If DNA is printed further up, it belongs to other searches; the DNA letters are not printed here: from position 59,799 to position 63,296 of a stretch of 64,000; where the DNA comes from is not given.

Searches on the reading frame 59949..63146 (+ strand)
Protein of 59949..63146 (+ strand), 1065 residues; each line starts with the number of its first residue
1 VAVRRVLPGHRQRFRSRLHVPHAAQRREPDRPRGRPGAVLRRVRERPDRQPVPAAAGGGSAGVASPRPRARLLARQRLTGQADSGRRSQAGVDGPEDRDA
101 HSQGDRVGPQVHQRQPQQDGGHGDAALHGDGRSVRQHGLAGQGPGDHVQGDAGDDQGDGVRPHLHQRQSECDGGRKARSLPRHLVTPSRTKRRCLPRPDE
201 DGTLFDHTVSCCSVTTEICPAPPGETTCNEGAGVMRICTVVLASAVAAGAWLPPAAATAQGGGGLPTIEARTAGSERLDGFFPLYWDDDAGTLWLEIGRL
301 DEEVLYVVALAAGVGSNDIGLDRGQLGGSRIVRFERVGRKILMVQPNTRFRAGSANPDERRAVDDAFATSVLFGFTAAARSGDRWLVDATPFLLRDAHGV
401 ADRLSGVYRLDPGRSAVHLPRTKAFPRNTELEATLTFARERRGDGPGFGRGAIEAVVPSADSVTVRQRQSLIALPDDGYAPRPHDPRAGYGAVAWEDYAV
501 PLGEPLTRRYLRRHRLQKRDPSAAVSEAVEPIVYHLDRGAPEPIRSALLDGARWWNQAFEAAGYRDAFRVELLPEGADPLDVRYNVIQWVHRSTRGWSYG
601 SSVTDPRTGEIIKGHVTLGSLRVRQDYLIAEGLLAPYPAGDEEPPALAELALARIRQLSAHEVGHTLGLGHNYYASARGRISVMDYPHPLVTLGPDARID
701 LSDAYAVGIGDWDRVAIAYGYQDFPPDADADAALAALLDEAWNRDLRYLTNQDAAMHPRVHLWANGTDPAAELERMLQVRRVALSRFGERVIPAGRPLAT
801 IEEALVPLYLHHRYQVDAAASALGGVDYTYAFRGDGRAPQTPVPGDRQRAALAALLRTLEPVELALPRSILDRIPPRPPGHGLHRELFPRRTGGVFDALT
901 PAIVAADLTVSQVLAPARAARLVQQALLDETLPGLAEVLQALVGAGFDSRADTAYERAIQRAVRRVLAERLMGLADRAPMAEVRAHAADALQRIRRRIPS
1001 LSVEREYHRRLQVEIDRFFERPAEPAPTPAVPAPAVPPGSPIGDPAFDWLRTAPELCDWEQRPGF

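Call 20: search_protein_families(library=pfam, proteins=[window:59949-63146:+], max_evalue=0.001)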
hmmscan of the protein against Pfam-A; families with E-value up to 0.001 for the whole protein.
window:59949-63146:+ (1065 aa): 2 families
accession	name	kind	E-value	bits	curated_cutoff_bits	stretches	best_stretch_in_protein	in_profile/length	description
PF16313.11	DUF4953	-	2.4e-64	218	24.2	1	648-947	6-310/316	Met-zincin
PF17148.9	DUF5117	-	2.2e-31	109.6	27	1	324-518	1-188/189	Domain of unknown function (DUF5117)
